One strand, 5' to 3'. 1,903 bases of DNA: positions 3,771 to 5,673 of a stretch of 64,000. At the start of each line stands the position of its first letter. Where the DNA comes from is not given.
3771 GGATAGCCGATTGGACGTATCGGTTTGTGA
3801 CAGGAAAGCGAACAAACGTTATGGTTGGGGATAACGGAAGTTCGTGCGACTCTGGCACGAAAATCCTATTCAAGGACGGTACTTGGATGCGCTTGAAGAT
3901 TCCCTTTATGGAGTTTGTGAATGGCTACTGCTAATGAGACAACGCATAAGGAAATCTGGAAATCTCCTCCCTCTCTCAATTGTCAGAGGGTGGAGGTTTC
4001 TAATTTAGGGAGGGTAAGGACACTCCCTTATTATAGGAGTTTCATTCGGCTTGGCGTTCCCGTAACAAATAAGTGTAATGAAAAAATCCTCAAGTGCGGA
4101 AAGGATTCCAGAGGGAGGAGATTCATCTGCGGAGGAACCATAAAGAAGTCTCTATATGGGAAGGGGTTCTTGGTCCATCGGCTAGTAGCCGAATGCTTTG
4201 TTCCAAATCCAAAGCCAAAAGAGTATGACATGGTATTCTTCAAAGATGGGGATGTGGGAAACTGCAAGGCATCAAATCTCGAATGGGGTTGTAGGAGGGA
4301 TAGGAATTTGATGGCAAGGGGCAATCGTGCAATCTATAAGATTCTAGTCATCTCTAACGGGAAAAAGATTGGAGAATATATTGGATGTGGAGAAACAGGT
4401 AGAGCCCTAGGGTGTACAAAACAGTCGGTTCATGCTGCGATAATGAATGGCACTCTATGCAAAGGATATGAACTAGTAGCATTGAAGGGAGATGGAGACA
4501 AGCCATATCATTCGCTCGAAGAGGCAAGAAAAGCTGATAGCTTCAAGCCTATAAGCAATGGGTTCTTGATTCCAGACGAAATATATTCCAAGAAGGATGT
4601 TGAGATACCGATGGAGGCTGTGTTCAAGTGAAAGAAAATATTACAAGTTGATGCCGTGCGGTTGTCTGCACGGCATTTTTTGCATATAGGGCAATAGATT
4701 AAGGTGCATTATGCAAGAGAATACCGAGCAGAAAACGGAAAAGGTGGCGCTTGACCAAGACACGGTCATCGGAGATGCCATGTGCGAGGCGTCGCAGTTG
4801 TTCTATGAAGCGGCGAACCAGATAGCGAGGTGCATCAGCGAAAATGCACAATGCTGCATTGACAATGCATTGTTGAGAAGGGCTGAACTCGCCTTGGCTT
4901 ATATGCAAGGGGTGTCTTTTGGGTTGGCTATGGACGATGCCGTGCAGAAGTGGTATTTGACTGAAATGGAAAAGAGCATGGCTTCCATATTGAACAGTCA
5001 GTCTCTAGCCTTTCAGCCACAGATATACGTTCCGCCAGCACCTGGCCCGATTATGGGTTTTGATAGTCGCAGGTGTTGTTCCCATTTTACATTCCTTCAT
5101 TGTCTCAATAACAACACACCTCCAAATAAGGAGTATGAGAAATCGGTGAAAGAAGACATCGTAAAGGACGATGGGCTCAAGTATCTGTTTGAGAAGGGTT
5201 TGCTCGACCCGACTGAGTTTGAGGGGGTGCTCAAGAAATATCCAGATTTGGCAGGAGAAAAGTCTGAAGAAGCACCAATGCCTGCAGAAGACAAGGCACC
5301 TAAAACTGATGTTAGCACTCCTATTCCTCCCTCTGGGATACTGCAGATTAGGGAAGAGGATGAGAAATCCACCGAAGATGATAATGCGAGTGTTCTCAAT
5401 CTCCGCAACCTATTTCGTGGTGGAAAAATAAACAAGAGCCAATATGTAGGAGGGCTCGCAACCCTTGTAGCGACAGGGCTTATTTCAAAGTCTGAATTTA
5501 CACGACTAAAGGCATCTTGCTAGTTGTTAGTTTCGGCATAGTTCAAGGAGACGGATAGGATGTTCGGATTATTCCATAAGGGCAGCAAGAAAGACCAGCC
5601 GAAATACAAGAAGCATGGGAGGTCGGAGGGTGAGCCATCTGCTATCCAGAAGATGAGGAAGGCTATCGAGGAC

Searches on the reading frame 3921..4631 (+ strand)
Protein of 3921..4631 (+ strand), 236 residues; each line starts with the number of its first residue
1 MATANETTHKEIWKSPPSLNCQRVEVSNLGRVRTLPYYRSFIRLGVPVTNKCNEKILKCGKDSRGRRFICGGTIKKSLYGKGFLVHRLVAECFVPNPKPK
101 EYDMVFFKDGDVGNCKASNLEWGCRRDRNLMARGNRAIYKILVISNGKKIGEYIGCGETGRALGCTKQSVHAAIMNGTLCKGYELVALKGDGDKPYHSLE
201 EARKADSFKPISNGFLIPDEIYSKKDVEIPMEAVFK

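Call 51: search_protein_families(library=pfam, proteins=[window:3921-4631:+], max_evalue=0.01)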
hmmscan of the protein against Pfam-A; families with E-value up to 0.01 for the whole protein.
window:3921-4631:+ (236 aa): 2 families
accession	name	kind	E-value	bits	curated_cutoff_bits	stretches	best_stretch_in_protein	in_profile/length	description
PF13392.12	HNH_3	-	9.7e-05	22.4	24.8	1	84-127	2-43/46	HNH endonuclease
PF07463.16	NUMOD4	-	0.004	17.8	23.4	0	11-68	1-45/49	NUMOD4 motif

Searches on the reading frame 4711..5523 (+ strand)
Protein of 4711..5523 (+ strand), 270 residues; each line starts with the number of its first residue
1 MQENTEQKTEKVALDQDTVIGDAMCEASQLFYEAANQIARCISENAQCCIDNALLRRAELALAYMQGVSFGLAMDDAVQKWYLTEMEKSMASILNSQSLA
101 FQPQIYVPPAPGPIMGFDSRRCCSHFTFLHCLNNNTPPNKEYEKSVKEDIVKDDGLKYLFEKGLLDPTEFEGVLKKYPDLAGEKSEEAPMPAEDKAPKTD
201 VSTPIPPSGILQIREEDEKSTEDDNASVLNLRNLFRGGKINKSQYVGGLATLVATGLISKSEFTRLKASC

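Call 51: search_protein_families(library=pfam, proteins=[window:4711-5523:+], max_evalue=0.01)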
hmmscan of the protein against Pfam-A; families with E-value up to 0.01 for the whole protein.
window:4711-5523:+ (270 aa): 1 family
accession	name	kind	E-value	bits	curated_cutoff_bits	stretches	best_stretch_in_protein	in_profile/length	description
PF09851.14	SHOCT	-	0.0012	18.9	27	0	249-268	6-25/28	Short C-terminal domain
